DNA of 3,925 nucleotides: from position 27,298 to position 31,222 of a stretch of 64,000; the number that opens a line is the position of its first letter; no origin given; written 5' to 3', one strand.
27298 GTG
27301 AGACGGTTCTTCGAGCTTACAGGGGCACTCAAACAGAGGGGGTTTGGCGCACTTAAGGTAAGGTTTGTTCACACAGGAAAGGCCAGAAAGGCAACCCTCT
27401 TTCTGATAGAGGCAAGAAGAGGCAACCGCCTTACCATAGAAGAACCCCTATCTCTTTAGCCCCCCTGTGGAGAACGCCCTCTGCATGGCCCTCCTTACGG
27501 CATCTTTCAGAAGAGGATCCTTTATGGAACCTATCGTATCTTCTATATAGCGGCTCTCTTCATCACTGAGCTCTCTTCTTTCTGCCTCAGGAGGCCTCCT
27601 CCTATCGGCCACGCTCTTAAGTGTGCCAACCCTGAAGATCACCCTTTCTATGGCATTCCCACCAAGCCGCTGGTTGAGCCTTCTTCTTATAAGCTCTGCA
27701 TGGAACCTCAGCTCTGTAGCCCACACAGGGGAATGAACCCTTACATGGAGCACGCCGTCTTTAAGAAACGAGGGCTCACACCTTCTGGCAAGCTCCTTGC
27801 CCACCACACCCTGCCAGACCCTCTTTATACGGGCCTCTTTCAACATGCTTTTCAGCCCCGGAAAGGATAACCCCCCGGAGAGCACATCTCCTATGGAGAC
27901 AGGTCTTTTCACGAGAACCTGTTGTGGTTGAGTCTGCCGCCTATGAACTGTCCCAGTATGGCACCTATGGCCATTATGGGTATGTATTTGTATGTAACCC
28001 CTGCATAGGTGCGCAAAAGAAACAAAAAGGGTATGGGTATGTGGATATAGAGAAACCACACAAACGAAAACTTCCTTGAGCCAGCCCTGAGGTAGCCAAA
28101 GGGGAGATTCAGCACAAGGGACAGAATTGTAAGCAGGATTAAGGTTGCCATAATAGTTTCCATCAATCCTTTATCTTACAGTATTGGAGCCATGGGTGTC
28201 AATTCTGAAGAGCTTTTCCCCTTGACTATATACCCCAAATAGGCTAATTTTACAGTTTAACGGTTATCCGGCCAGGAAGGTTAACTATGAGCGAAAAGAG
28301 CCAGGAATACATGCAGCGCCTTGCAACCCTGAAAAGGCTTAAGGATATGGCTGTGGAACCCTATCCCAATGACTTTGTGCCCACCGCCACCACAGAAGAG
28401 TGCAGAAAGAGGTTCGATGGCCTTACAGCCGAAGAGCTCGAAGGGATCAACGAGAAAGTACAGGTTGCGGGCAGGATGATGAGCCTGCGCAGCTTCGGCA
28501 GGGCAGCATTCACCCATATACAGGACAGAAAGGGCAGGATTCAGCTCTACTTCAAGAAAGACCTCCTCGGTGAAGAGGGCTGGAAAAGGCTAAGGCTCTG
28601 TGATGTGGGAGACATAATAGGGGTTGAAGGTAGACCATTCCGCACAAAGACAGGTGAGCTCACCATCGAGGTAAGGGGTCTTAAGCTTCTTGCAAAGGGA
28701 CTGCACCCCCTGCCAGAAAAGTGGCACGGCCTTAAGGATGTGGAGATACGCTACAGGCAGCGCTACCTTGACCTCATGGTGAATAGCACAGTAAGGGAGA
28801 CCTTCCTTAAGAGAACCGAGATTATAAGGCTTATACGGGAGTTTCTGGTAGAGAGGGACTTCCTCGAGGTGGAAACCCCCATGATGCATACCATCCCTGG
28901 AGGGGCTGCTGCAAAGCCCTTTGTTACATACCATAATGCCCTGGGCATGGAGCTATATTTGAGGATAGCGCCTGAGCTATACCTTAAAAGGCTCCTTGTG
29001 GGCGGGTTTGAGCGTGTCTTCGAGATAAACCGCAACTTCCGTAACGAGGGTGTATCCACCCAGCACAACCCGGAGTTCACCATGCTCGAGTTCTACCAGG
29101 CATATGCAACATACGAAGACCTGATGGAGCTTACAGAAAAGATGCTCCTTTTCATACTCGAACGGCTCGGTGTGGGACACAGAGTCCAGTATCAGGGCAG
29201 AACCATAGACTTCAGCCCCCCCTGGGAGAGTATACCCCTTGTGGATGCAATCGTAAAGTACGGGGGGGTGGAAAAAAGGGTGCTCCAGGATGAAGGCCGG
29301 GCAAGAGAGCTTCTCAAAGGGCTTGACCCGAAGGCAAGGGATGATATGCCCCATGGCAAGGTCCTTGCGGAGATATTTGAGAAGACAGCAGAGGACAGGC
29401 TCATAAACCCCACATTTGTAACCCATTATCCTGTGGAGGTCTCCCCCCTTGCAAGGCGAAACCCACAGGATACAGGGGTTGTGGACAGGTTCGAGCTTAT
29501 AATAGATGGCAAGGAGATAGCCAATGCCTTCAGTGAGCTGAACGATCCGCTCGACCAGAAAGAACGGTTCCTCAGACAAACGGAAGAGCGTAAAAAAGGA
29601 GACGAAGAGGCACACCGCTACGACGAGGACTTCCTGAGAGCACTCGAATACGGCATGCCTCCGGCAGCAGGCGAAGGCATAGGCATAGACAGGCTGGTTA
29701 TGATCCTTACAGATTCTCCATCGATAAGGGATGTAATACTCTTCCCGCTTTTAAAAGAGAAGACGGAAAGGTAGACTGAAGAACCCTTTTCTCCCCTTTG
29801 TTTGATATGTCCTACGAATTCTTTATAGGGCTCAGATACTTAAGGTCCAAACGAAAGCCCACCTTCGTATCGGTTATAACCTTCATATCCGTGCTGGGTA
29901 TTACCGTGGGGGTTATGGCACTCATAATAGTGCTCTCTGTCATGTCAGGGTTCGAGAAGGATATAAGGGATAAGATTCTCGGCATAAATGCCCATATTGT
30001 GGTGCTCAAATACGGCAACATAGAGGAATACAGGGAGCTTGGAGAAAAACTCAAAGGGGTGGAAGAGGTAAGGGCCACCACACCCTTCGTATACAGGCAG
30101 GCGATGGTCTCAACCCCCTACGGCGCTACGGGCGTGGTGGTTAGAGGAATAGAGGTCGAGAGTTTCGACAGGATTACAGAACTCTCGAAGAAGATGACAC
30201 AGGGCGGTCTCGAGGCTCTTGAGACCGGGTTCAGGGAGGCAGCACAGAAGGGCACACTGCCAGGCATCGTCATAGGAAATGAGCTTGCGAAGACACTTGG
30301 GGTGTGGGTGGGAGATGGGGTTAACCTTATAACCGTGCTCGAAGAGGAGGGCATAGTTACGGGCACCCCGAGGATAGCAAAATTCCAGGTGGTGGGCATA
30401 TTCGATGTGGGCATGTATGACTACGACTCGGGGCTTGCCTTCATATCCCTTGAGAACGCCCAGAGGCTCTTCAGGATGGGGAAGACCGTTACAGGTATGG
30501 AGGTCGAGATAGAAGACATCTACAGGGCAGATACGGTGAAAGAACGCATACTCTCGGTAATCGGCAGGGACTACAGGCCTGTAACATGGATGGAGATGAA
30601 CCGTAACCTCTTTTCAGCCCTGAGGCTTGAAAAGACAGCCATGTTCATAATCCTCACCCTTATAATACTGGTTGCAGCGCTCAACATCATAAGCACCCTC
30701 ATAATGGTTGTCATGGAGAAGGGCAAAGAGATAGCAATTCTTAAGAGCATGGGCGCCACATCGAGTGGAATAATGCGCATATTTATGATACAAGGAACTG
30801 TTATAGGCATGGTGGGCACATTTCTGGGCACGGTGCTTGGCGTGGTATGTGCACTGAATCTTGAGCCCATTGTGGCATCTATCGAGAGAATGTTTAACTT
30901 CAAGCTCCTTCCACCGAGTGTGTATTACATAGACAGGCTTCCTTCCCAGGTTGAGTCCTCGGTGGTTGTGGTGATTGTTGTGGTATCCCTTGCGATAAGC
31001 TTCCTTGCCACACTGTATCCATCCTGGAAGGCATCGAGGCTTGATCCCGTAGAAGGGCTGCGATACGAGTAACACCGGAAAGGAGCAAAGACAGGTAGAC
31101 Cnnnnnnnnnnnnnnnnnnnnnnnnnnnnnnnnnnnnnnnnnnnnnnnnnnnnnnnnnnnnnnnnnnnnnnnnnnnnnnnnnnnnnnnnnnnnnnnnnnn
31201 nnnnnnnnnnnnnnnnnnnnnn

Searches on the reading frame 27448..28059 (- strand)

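Call 69: search_protein_families(library=pfam, proteins=[window:27448-28059:-], max_evalue=0.00001)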
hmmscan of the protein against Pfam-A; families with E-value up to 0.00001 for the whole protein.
window:27448-28059:- (203 aa): 1 family
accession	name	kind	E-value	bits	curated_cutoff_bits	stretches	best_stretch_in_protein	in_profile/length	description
PF05258.17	DciA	-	1.5e-21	76.8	24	1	55-142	1-89/89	Dna[CI] antecedent, DciA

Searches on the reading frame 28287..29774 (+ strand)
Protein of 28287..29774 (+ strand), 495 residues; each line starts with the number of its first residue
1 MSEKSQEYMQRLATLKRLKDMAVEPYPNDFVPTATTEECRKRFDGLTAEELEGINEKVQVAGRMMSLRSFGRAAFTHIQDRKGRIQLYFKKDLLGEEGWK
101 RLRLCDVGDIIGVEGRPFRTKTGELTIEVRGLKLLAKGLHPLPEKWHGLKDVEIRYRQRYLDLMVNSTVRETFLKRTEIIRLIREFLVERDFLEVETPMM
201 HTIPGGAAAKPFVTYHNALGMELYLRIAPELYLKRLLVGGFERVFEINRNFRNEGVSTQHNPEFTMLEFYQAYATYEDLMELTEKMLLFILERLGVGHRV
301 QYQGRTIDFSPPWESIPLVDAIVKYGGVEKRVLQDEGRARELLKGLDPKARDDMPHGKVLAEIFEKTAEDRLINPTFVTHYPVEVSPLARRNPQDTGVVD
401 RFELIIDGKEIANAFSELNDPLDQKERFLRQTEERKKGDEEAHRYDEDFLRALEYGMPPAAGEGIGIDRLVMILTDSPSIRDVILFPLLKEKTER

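Call 69: search_protein_families(library=pfam, proteins=[window:28287-29774:+], max_evalue=0.00001)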
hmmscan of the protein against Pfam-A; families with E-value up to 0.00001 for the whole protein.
window:28287-29774:+ (495 aa): 2 families
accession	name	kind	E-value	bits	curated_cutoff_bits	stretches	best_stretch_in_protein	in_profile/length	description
PF00152.25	tRNA-synt_2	-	5e-92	308.7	25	1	152-488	2-306/308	tRNA synthetases class II (D, K and N)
PF01336.31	tRNA_anti-codon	-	8.5e-14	51.7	27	1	58-135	1-75/75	OB-fold nucleic acid binding domain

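Call 93: find_homologous_proteins(query=window:28287-29771:+, max_evalue=1e-120)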
Query window:28287-29771:+ (495 aa): 7985 proteins with E <= 1e-120 among 8000 candidates; the best 120 are listed.
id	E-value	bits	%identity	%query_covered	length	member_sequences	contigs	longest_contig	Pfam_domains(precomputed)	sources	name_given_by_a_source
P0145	0.0e+0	1066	94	100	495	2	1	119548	PF01336.32,PF00152.26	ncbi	-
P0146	7.2e-292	986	87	100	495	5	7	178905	PF01336.32,PF00152.26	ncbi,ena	-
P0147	3.6e-287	971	87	100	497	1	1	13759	PF01336.32,PF00152.26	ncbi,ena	-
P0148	4.5e-236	802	71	99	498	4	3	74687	PF01336.32,PF00152.26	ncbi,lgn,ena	-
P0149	1.9e-224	764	68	99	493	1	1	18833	PF01336.32,PF00152.26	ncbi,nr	ncbi:MAG: lysine--tRNA ligase [Deltaproteobacteria bacterium]|nr:lysine--tRNA ligase [Deltaproteobac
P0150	9.6e-222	755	67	99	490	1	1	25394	PF01336.32,PF00152.26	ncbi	-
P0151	1.7e-221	754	67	99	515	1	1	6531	PF01336.32,PF00152.26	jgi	jgi:lysyl-tRNA synthetase class 2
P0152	1.9e-219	748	67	99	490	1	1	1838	PF01336.32,PF00152.26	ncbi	-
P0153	9.4e-218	742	66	99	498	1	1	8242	PF01336.32,PF00152.26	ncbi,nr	ncbi:MAG: lysine--tRNA ligase [Deltaproteobacteria bacterium]|nr:lysine--tRNA ligase [Deltaproteobac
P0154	2.3e-217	741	66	99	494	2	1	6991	PF01336.32,PF00152.26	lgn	-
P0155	4.2e-217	740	65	99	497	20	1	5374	PF01336.32,PF00152.26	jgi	-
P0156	1.9e-216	738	65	99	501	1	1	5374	PF01336.32,PF00152.26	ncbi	-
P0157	6.3e-216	736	66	99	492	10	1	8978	PF01336.32,PF00152.26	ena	-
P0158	8.4e-216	735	66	99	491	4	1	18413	PF01336.32,PF00152.26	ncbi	-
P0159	1.5e-215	735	64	99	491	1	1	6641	PF01336.32,PF00152.26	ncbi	-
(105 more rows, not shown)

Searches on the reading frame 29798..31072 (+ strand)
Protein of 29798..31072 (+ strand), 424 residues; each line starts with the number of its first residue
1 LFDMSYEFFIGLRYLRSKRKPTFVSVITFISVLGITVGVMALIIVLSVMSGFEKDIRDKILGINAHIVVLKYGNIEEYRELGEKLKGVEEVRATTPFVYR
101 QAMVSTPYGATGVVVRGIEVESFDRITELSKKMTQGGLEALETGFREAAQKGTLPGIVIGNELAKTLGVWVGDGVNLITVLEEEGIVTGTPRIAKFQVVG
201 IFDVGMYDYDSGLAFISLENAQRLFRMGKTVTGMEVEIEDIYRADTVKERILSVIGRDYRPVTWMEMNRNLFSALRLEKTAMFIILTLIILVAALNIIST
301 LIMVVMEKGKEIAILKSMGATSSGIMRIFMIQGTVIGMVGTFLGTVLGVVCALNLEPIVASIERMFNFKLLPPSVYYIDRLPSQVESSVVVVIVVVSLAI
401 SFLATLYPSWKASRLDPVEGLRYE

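Call 69: search_protein_families(library=pfam, proteins=[window:29798-31072:+], max_evalue=0.00001)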
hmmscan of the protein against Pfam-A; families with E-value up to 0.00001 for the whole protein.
window:29798-31072:+ (424 aa): 2 families
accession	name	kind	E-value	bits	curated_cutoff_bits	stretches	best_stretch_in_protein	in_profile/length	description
PF02687.27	FtsX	-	1.7e-16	60.8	25.5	1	284-417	2-120/120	FtsX-like permease C-terminal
PF12704.14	MacB_PCD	-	2.8e-16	60.9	27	1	28-251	1-204/207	MacB-like periplasmic core domain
